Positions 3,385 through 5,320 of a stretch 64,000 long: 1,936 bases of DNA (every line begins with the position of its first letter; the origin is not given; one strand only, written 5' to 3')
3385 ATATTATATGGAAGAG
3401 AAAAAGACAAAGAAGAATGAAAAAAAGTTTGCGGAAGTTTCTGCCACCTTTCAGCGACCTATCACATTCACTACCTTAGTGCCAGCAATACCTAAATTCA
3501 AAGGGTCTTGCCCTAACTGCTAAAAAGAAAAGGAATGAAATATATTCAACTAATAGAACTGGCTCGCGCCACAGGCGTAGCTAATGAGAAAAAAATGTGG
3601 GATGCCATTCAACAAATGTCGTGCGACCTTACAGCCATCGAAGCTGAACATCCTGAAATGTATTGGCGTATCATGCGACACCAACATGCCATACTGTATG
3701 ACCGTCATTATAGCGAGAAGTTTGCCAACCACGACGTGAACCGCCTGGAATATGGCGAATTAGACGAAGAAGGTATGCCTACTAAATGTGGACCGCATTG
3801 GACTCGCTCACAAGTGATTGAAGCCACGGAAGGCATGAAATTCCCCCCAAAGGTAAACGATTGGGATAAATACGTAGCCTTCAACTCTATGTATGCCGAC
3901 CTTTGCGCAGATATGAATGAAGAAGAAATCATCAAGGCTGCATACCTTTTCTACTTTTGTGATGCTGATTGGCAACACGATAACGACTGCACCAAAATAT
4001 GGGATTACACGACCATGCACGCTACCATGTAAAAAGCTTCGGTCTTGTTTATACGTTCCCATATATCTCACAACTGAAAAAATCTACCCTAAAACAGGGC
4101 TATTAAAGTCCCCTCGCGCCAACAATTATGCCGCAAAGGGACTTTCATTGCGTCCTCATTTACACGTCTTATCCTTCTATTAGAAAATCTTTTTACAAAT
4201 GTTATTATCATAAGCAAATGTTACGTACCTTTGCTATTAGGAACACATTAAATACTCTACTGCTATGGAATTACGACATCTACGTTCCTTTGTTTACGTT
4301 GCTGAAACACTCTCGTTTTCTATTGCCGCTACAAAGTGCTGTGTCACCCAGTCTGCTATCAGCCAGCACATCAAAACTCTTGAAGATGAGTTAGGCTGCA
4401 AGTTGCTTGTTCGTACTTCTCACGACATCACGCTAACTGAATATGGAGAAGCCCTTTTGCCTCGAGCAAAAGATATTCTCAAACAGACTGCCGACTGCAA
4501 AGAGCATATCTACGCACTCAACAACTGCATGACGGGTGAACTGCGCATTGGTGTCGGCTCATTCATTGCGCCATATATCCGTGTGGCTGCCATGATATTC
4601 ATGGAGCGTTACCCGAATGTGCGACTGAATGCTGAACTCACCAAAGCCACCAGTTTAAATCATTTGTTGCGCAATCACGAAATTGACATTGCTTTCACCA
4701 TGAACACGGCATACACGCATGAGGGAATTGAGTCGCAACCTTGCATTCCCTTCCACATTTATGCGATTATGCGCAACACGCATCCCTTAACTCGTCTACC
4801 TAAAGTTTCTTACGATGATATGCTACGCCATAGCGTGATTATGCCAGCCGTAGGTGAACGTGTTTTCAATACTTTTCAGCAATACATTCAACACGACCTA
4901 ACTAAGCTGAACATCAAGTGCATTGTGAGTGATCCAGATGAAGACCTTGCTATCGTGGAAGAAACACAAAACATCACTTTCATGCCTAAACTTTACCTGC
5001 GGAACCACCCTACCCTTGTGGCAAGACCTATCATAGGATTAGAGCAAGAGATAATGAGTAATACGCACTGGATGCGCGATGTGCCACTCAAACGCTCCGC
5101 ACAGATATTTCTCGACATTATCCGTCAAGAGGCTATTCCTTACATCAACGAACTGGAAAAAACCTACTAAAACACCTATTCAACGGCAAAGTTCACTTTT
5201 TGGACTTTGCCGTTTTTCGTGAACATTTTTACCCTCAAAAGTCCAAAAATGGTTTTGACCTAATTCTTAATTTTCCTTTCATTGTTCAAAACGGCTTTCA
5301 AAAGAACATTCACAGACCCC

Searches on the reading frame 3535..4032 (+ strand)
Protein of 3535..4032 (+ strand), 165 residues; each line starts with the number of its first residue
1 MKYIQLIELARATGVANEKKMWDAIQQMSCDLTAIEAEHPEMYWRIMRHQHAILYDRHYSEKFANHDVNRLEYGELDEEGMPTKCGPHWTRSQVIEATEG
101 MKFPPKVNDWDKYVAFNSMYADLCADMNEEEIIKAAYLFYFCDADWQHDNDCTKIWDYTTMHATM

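Call 45: find_encoding_contigs(protein=window:3535-4032:+, flank=10000, max_places=8)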
Protein window:3535-4032:+ (165 aa): 24 contigs read that carry it; 2 places shown.
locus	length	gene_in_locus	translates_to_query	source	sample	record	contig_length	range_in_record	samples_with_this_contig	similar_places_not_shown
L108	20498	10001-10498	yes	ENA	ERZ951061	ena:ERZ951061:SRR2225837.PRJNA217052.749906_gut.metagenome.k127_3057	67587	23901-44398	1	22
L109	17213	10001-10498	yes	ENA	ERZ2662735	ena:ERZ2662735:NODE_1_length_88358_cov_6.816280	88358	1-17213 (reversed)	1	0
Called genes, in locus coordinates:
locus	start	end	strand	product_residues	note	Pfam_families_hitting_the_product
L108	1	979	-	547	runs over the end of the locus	-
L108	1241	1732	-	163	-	-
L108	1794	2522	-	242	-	-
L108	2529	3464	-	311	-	-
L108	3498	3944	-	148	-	PF00692:dUTPase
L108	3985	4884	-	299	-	PF02511:Thy1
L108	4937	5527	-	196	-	PF00625:Guanylate_kin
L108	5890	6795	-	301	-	-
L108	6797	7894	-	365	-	PF08800:BT4734-like_N (faint)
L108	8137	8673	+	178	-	-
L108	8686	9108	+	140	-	-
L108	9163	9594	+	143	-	-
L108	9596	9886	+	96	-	-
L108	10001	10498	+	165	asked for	PF25223:DUF7841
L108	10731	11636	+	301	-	PF00126:HTH_1, PF03466:LysR_substrate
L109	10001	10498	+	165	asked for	PF25223:DUF7841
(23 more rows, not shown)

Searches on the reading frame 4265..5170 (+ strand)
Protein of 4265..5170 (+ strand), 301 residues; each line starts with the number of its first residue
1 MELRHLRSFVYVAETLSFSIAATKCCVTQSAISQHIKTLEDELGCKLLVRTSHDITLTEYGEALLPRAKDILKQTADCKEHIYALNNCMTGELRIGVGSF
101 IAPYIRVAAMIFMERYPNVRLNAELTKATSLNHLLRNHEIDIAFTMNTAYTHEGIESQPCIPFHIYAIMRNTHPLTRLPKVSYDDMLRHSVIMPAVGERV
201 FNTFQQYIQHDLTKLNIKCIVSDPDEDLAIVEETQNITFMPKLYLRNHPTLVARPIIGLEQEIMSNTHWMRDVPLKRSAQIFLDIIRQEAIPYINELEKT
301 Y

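Call 22: search_protein_families(library=phrogs, max_evalue=0.001, proteins=[window:4265-5170:+])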
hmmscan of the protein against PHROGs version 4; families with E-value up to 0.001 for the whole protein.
window:4265-5170:+ (301 aa): 1 family
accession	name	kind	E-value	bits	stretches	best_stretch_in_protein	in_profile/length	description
phrog_3736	-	unknown function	1.4e-48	166.9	1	1-289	3-294/303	-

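Call 24: search_protein_families(library=pfam, max_evalue=0.001, proteins=[window:4265-5170:+])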
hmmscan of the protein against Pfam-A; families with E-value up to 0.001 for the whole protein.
window:4265-5170:+ (301 aa): 2 families
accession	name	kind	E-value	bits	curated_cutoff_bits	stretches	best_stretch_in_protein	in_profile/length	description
PF03466.25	LysR_substrate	-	1.4e-24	87.1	28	1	90-289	5-207/209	LysR substrate binding domain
PF00126.33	HTH_1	-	4.8e-21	74.9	26.6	1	3-62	1-60/60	Bacterial regulatory helix-turn-helix protein, lysR family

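Call 44: find_encoding_contigs(protein=window:4265-5170:+, flank=10000, max_places=8)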
Protein window:4265-5170:+ (301 aa): 24 contigs read that carry it; 2 places shown.
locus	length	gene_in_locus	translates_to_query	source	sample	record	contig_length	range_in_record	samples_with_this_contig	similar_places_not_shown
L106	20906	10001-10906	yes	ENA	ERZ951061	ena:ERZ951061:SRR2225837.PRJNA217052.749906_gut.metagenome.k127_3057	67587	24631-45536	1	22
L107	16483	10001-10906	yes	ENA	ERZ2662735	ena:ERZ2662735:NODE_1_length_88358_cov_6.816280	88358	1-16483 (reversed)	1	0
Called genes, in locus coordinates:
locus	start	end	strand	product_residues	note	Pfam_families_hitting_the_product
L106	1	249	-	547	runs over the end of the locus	-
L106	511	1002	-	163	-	-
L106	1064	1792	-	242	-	-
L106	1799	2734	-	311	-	-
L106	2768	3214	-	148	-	PF00692:dUTPase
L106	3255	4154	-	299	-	PF02511:Thy1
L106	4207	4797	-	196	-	PF00625:Guanylate_kin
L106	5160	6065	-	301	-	-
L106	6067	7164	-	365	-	PF08800:BT4734-like_N (faint)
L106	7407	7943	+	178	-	-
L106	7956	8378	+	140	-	-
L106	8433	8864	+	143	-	-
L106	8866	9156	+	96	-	-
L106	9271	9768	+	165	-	PF25223:DUF7841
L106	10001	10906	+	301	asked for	PF00126:HTH_1, PF03466:LysR_substrate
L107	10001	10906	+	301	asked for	PF00126:HTH_1, PF03466:LysR_substrate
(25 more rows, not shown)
